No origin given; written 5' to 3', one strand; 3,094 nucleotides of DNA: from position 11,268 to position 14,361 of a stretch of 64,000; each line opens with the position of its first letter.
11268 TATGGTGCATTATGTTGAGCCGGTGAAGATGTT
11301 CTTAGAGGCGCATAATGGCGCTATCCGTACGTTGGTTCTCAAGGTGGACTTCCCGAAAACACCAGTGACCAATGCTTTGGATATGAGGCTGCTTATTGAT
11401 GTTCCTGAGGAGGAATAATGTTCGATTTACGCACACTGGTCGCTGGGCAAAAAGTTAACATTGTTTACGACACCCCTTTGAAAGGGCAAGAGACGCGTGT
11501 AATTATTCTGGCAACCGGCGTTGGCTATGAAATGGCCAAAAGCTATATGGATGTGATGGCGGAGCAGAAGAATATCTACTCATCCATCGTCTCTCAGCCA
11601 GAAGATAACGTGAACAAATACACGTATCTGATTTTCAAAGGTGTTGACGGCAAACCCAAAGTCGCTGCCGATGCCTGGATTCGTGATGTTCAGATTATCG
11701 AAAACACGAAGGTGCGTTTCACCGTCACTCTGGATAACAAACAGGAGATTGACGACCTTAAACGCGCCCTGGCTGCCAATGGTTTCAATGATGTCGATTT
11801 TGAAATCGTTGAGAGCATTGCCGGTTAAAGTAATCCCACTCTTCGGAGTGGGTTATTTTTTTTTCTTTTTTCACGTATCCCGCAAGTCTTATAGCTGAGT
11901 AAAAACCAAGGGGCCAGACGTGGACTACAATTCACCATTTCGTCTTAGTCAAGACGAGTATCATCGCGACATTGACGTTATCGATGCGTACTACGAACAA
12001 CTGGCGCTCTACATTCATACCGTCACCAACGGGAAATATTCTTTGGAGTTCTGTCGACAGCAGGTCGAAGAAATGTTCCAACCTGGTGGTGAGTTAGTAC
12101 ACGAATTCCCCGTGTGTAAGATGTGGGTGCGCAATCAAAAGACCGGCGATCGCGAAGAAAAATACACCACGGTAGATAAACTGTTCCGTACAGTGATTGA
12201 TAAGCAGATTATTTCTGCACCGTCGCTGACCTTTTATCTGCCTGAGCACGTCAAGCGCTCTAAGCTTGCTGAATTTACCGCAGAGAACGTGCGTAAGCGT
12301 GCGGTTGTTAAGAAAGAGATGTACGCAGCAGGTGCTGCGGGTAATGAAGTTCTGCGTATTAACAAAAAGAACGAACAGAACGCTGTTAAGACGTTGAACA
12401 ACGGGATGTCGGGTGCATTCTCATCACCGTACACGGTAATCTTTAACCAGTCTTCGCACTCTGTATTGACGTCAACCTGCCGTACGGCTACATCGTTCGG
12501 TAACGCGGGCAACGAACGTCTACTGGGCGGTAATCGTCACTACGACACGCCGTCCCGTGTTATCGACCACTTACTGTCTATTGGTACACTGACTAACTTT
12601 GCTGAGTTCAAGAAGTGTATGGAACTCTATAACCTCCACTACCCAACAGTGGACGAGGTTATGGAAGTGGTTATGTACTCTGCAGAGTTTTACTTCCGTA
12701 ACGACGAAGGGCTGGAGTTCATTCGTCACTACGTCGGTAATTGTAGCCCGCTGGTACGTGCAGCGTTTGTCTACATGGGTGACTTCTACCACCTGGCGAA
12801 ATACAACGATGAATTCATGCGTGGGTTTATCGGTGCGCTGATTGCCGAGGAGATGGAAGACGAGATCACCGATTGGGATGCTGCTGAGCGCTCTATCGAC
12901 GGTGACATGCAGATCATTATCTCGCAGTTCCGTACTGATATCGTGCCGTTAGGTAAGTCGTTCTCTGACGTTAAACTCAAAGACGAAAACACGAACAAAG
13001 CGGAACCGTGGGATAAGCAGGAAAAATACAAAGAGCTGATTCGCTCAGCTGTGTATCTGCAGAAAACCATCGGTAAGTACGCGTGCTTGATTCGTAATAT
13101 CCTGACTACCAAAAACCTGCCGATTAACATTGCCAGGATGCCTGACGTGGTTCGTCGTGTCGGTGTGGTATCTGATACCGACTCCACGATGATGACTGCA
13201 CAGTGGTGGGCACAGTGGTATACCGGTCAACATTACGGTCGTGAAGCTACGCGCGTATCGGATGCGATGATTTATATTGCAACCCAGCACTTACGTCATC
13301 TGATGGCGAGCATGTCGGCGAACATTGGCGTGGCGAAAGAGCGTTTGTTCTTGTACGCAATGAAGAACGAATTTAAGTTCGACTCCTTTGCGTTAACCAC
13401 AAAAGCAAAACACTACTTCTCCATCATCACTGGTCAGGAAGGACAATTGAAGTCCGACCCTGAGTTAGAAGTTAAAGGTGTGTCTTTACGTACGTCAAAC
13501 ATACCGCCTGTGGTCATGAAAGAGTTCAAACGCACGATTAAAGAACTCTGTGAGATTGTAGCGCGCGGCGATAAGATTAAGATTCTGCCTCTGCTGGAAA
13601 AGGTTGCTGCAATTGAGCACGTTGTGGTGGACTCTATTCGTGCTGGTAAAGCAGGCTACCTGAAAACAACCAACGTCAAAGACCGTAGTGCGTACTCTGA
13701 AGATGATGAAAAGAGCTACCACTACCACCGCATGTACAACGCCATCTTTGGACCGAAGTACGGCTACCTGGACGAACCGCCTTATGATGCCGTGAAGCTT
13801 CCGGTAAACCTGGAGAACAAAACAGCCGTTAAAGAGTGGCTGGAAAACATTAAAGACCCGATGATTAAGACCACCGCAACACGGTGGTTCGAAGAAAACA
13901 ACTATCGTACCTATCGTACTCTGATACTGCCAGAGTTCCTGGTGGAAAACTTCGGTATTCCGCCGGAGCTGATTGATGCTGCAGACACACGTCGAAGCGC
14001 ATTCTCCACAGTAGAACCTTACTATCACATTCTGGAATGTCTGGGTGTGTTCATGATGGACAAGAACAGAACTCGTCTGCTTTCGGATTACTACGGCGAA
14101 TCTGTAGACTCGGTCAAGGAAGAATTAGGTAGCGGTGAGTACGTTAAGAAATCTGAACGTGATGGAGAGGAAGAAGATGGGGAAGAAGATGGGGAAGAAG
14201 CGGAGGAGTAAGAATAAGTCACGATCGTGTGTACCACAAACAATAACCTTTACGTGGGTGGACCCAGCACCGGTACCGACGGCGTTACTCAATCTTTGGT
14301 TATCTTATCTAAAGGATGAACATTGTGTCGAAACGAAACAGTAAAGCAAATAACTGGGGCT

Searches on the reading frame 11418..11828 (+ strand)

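Call 64: search_protein_families(library=pfam, proteins=[window:11418-11828:+], max_evalue=0.01)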
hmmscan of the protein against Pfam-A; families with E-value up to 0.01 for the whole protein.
window:11418-11828:+ (136 aa): 1 family
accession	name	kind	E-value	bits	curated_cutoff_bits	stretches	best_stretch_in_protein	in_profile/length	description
PF20287.3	SH3DP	-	3.2e-35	120.9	25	1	8-124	2-122/122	SH3 fold domain associated with phage DNA polymerases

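Call 65: search_protein_families(library=phrogs, proteins=[window:11418-11828:+], max_evalue=0.001)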
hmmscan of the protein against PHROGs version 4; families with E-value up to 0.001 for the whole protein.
window:11418-11828:+ (136 aa): 1 family
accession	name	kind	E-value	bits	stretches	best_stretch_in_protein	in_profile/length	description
phrog_3235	-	unknown function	2.8e-44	151.1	1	1-132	1-137/138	-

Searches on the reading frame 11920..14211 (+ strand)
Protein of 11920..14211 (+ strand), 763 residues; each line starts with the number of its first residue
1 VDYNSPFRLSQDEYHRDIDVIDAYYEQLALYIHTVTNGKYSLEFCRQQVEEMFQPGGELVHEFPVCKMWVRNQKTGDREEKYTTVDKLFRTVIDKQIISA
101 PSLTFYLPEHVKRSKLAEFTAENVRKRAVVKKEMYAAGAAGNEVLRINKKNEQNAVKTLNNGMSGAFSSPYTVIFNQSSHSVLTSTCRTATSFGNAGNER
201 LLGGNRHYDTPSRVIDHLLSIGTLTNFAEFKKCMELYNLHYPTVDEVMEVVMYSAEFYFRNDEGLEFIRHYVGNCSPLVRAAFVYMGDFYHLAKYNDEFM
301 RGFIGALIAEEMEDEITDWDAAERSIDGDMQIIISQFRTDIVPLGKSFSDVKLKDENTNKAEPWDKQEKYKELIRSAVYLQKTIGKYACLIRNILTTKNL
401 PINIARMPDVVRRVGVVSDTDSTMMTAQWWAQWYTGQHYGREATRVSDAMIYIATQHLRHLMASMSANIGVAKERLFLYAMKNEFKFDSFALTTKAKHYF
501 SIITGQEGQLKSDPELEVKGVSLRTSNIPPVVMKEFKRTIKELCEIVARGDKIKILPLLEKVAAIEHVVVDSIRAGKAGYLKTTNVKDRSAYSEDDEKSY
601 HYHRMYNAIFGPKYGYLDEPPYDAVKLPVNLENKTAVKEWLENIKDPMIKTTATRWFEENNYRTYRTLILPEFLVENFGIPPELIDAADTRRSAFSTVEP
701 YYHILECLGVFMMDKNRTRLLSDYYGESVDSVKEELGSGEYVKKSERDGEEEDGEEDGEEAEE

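Call 64: search_protein_families(library=pfam, proteins=[window:11920-14211:+], max_evalue=0.01)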
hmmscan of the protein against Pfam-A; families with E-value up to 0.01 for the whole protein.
window:11920-14211:+ (763 aa): 2 families
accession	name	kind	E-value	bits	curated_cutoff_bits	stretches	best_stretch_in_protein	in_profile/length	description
PF20286.3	divDNApol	-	4.2e-284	944.6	25.7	1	11-725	3-705/705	Divergent Family B DNA polymerase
PF00136.26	DNA_pol_B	-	0.0014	17.9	23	0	94-189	98-190/453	DNA polymerase family B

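Call 65: search_protein_families(library=phrogs, proteins=[window:11920-14211:+], max_evalue=0.001)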
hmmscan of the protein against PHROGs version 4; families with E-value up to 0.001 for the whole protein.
window:11920-14211:+ (763 aa): 3 families
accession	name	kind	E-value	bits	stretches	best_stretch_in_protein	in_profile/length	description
phrog_2927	-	DNA, RNA and nucleotide metabolism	0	1067.2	1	1-725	1-710/710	DNA polymerase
phrog_262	-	DNA, RNA and nucleotide metabolism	2.4e-05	23.6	0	417-543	576-701/856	DNA polymerase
phrog_1918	-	DNA, RNA and nucleotide metabolism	0.00011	22.4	0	416-544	101-231/382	DNA polymerase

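Call 70: search_dna_similar(query=window:11920-14211:+, collection=phages, mode=protein, max_rows=40, rows=spread, max_evalue=1e-20)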
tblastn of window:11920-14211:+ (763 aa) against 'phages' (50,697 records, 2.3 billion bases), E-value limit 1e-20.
Records with a match: 289; places in all: 289; records where one place covers at least 80% of the query: 289.
Best place of each record, by identity: >=99% 22; 90-95% 3; 80-90% 5; 60-80% 31; <60% 228.
By first word of the organism name: Pseudomonas 81; Erwinia 62; Salmonella 24; Vibrio 23; Serratia 21; Aeromonas 19; Klebsiella 16; Ralstonia 13; Burkholderia 4; Escherichia 3; and 14 more.
By host as written in the record: Erwinia amylovora 35; Pseudomonas aeruginosa 32; - 30; Erwinia amylovora ATCC 29780 19; Klebsiella pneumoniae 14; Aeromonas hydrophila 9; Pseudomonas aeruginosa PAO1 8; Ralstonia solanacearum 6; and 77 more.
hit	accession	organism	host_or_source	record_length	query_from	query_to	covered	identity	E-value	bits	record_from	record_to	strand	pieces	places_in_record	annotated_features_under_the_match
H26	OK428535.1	Escherichia phage vB_EcoM_Lh1B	Escherichia coli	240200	1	745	98%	100.0%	0e+0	1561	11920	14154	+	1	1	hypothetical protein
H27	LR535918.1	Salmonella phage SPFM22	-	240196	1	745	98%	99.9%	0e+0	1559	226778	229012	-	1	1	hypothetical protein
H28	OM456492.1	Salmonella phage SaP7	Salmonella sp.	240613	1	745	98%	99.7%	0e+0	1556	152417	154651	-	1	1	hypothetical protein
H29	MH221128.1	Salmonella phage STsAS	Salmonella enterica serovar Typhi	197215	1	744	98%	92.5%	0e+0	1459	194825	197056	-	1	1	hypothetical protein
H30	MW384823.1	Erwinia phage pEa_SNUABM_43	Erwinia amylovora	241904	1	745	98%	79.3%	0e+0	1257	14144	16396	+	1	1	putative DNA polymerase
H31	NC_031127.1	Erwinia phage vB_EamM_Huxley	Erwinia amylovora ATCC 29780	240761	1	745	98%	78.7%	0e+0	1250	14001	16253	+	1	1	DNA polymerase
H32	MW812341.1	Erwinia phage pEa_SNUABM_9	Erwinia amylovora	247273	1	744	98%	76.8%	0e+0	1217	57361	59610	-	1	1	hypothetical protein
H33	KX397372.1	Erwinia phage vB_EamM_Phobos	Erwinia amylovora ATCC 29780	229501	1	730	96%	70.0%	0e+0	1107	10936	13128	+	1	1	hypothetical protein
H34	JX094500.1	Cronobacter phage CR5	Cronobacter sakazakii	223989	1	730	96%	69.1%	0e+0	1095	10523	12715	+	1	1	hypothetical protein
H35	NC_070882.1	Pseudomonas phage vB_PaeM_PS119XW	-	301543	5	727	95%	37.3%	6e-144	473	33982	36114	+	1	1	hypothetical protein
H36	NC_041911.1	Ralstonia phage RP12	Ralstonia solanacearum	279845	1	731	96%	36.0%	5e-142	468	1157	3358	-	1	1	DNA polymerase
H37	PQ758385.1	Pseudomonas phage 124.01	Pseudomonas aeruginosa 147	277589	5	744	97%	34.3%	5e-135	447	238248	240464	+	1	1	hypothetical protein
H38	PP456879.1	Pseudomonas phage vB_Pae10145-KEN51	Pseudomonas aeruginosa ATCC 10145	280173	5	744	97%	34.3%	6e-135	447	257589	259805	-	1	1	DNA polymerase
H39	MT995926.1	Pseudomonas phage T2P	sewage treatment plant (STP) of a ...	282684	5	744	97%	34.1%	3e-133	442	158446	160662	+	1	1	hypothetical protein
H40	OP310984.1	Pseudomonas phage Koomba boorn-mokiny kep-wari Wadjak 2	Pseudomonas aeruginosa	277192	5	744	97%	34.1%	7e-133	441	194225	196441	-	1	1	DNA polymerase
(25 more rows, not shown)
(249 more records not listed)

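Call 71: get_annotated_region(hit=H33, flank=700)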
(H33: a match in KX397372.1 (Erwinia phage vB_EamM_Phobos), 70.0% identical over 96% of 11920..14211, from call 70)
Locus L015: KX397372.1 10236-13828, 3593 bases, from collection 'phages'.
description: Erwinia phage vB_EamM_Phobos, complete genome.
organism: Erwinia phage vB_EamM_Phobos (NCBI taxid 1883377)
taxonomy: Viruses; Duplodnaviria; Heunggongvirae; Uroviricota; Caudoviricetes; Derbicusvirus
host: Erwinia amylovora ATCC 29780; source: -; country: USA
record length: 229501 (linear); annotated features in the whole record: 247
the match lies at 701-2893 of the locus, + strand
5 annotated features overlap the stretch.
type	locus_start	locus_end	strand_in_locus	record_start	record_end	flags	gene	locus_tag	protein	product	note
CDS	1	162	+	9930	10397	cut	-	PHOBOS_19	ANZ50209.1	hypothetical protein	gp19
CDS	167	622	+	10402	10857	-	-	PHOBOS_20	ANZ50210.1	hypothetical protein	gp20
CDS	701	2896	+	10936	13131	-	-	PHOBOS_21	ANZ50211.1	hypothetical protein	gp21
CDS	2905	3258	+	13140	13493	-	-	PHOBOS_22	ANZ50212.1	hypothetical protein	gp22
CDS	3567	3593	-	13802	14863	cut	-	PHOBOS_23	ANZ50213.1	hypothetical protein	gp23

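Call 72: get_annotated_region(hit=H34, flank=700)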
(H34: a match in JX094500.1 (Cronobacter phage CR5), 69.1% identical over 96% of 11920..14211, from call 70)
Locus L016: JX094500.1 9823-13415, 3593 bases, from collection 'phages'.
description: Cronobacter phage CR5, complete genome.
organism: Cronobacter phage CR5 (NCBI taxid 1195085)
taxonomy: Viruses; Duplodnaviria; Heunggongvirae; Uroviricota; Caudoviricetes; Derbicusvirus
host: Cronobacter sakazakii; source: -; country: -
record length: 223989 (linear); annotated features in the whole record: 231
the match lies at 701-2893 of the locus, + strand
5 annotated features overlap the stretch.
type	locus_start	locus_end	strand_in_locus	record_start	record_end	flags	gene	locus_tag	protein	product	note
CDS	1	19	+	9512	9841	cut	-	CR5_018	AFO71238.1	hypothetical protein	-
CDS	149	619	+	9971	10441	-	-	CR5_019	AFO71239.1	hypothetical protein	-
CDS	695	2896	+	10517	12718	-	-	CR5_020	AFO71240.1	hypothetical protein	-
CDS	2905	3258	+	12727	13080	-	-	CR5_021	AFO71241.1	hypothetical protein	-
CDS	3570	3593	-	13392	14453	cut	-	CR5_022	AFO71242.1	hypothetical protein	-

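Call 73: get_annotated_region(hit=H31, flank=700)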
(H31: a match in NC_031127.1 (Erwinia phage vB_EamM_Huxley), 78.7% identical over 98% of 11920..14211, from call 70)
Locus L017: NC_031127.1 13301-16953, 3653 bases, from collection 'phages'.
description: Erwinia phage vB_EamM_Huxley, complete genome.
organism: Erwinia phage vB_EamM_Huxley (NCBI taxid 1883373)
taxonomy: Viruses; Duplodnaviria; Heunggongvirae; Uroviricota; Caudoviricetes; Machinavirus; Machinavirus machina
host: Erwinia amylovora ATCC 29780; source: branches and blossoms; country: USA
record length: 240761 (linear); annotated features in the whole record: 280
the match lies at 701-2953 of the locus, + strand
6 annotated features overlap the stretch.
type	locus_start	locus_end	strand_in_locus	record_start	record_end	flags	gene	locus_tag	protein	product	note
CDS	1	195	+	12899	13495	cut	-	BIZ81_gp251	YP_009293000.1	hypothetical protein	gp32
CDS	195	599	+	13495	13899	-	-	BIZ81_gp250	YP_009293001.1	hypothetical protein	gp33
CDS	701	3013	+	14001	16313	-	-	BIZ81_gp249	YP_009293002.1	DNA polymerase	gp34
CDS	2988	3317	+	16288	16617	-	-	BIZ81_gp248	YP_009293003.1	hypothetical protein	gp35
CDS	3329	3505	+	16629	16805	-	-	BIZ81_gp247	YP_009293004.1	hypothetical protein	gp36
CDS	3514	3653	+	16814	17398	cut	-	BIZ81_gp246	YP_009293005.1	hypothetical protein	gp37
